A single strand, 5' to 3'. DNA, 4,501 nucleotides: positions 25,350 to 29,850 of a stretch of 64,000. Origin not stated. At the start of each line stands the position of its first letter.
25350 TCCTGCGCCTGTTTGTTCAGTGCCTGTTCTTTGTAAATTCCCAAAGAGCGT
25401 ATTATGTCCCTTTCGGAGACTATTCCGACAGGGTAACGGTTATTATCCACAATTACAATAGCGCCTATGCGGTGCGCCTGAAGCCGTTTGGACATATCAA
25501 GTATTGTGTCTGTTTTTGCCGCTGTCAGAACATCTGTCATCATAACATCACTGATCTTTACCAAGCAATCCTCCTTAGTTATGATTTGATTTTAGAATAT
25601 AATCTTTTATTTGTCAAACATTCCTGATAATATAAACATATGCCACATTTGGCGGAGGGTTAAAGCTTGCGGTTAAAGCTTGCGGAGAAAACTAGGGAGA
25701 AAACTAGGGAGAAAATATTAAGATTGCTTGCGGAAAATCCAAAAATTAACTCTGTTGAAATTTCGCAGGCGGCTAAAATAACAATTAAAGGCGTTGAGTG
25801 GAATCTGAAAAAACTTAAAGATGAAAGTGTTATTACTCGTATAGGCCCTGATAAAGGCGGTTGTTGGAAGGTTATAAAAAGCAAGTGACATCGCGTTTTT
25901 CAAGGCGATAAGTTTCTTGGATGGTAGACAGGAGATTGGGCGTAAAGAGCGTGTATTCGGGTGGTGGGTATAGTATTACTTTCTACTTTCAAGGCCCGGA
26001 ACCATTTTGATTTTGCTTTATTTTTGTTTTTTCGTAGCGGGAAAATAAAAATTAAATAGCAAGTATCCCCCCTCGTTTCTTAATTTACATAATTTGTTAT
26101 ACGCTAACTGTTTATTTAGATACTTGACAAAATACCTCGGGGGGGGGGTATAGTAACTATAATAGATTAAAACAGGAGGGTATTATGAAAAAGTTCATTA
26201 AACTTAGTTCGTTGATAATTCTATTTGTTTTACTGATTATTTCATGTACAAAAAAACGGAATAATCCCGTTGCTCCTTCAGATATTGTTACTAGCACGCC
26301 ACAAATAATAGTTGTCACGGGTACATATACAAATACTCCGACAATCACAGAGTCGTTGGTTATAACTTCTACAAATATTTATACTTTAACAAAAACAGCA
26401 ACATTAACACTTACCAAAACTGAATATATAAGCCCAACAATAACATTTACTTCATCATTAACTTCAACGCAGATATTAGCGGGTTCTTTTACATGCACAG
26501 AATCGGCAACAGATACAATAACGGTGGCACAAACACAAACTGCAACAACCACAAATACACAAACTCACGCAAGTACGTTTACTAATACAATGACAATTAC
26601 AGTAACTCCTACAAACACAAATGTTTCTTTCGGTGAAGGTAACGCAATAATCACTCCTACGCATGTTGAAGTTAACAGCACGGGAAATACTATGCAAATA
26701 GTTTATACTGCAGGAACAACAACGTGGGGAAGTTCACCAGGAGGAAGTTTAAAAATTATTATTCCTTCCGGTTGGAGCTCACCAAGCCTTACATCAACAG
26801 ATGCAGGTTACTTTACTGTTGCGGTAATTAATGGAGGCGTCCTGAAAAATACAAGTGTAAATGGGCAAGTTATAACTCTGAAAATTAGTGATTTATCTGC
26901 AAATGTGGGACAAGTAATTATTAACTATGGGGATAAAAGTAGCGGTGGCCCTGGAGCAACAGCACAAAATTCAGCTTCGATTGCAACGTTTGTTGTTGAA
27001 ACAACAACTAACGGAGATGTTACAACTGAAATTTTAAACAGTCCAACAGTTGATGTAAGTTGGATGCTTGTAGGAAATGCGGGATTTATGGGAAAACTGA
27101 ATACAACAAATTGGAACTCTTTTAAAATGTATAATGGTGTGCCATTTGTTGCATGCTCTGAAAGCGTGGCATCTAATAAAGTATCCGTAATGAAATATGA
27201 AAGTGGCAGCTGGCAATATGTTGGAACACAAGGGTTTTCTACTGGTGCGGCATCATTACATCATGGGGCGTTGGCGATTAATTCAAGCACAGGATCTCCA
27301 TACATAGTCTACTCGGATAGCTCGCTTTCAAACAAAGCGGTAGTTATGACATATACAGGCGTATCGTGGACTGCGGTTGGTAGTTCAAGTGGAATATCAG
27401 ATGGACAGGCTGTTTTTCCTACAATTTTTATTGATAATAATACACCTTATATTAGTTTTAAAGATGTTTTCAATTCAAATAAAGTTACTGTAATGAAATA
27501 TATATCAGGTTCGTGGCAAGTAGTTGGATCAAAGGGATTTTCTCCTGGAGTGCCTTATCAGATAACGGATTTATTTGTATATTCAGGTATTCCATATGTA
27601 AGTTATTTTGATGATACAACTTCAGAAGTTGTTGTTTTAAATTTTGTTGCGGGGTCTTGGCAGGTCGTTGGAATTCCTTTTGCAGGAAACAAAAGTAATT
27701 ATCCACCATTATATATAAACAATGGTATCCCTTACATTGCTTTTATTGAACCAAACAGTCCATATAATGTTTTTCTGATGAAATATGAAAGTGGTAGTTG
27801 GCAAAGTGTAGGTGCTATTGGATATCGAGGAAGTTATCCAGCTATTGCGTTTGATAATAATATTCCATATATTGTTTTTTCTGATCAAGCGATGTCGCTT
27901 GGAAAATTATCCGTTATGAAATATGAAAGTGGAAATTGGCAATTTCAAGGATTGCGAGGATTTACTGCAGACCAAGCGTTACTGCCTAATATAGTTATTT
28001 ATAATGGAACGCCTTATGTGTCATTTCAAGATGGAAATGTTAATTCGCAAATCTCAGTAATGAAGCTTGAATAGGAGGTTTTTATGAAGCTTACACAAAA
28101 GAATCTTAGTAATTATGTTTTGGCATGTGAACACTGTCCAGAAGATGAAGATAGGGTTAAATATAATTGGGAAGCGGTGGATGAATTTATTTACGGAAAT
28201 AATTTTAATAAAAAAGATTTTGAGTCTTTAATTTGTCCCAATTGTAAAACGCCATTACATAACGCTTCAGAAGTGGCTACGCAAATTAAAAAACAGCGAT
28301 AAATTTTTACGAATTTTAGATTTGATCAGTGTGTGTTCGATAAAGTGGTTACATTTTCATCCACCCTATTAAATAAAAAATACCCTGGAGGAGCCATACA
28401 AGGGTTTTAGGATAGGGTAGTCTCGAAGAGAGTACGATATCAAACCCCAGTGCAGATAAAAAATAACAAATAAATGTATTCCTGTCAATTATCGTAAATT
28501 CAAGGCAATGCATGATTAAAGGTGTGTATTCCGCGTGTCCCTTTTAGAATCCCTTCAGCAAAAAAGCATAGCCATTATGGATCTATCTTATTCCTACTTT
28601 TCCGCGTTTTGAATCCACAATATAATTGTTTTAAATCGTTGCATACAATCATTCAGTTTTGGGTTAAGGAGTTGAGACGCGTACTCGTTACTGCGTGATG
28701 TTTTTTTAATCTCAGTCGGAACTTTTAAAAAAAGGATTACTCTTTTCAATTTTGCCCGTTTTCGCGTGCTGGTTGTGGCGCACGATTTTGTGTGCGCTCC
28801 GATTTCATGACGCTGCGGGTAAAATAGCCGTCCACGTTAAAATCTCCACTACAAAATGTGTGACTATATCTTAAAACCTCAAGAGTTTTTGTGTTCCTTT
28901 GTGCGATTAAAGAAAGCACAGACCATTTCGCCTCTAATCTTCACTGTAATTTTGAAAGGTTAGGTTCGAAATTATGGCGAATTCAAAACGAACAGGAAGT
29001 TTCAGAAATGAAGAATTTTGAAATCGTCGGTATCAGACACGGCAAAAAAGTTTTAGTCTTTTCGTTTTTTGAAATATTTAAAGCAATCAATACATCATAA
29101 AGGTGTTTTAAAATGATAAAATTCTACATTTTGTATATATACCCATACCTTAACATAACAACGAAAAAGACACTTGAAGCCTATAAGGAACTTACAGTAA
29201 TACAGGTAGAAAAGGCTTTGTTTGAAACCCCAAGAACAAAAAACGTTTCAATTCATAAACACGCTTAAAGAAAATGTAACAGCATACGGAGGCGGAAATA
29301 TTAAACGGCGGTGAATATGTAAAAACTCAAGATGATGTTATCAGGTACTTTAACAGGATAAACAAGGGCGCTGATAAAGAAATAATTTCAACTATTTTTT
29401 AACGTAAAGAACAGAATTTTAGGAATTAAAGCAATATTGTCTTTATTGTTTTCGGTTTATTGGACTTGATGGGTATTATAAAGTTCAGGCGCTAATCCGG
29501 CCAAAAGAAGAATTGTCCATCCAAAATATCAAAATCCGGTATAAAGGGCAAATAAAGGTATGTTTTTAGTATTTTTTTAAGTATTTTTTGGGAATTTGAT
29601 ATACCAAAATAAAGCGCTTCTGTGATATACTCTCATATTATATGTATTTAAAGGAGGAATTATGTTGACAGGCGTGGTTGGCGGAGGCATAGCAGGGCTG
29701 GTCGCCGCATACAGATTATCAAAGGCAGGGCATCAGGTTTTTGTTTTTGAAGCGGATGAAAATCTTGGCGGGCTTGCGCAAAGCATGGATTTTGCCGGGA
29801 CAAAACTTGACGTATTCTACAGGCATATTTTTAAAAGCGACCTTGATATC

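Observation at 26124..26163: G10 homopolymer inside the promoter of a surface-lipoprotein operon: candidate phase-variation switch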

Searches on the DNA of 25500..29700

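Call 30: search_rna_families(source=window, start=25500, end=29700, threshold=evalue, max_evalue=1)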
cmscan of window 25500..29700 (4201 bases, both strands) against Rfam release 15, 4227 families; matches with E-value up to 1: 3.
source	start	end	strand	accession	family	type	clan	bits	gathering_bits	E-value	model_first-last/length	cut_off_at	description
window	26068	26148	+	RF04170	MIR7723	Gene; miRNA;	-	21.7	200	0.42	77-161/235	no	MIR7723 microRNA precursor family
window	26167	26318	-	RF00113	SIB_RNA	Gene; antitoxin;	-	20.7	56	0.86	1-147/147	no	Short Intergenic Abundant RNA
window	25787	25846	+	RF01121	sR38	Gene; snRNA; snoRNA; CD-box;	-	17.4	50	0.84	1-59/59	no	Small nucleolar RNA sR38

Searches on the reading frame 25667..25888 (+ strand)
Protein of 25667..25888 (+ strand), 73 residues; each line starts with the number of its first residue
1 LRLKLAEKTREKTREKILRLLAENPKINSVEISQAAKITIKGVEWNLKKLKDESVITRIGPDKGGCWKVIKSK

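Call 6: search_protein_families(library=pfam, proteins=[window:25667-25885:+], max_evalue=0.01)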
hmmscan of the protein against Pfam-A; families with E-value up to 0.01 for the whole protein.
window:25667-25885:+ (73 aa): 3 families
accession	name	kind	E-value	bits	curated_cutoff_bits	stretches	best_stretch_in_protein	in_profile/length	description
PF13412.12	HTH_24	-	5.6e-10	39.1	21.9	1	11-57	2-48/48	Winged helix-turn-helix DNA-binding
PF06727.17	DUF1207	-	0.0059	16.1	22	1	7-42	21-56/342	Protein of unknown function (DUF1207)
PF12840.13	HTH_20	-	0.0083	16.5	27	0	12-56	4-48/51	Helix-turn-helix domain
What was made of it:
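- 25667..25888 (+): 73-aa winged-helix (HTH_24) ORF at the left end of the island. It is a possible regulator or a gene remnant. Call 6 (PF13412, E = 5.6e-10).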

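Call 18: find_encoding_contigs(protein=window:25667-25888:+, flank=3000, max_places=10)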
Protein window:25667-25888:+ (73 aa): 9 contigs read that carry it; 6 places shown.
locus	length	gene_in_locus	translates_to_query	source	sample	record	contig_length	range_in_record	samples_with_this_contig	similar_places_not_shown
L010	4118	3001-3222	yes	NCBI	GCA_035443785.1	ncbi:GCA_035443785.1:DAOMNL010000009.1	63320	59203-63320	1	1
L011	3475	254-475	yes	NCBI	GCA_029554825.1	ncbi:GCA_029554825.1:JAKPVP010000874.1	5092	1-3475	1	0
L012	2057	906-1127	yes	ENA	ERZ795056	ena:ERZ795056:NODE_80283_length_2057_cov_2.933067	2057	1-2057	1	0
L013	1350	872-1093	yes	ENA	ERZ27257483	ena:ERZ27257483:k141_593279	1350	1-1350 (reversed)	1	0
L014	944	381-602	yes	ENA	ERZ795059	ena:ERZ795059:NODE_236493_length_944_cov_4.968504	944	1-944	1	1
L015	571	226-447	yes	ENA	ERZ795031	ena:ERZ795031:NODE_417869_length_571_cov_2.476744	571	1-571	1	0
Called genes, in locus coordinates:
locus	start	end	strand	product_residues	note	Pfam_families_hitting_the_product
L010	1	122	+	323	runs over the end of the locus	PF01368:DHH, PF02272:DHHA1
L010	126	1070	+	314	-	PF06574:FAD_syn, PF01467:CTP_transf_like, PF01687:Flavokinase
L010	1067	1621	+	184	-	PF06790:UPF0259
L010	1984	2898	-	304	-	PF00571:CBS, PF24898:GGDEF_GdpP (faint), PF00990:GGDEF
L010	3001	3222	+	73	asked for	PF13412:HTH_24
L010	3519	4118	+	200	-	?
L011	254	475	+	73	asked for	PF13412:HTH_24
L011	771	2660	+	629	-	-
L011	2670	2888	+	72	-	-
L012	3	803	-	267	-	?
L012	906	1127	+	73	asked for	PF13412:HTH_24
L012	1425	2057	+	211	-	?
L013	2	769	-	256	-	?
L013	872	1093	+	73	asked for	PF13412:HTH_24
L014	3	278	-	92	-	?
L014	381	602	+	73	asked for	PF13412:HTH_24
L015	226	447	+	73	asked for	PF13412:HTH_24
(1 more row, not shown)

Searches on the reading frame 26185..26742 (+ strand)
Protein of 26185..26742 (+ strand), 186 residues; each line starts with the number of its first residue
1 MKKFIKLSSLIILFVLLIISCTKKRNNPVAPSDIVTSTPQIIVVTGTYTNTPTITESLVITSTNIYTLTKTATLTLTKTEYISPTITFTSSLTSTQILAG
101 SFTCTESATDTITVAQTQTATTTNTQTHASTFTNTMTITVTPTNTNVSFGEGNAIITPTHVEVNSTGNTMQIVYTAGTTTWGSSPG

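Call 69: find_homologous_proteins(query=window:26185-26742:+, max_evalue=0.00001)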
Query window:26185-26742:+: 1636 candidates shared short words with the query, none scored E <= 0.00001.
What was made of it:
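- Tried and rejected: A search with the N-terminal 186 residues, meant to reach variant alleles and their promoters, returned nothing (call 69).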
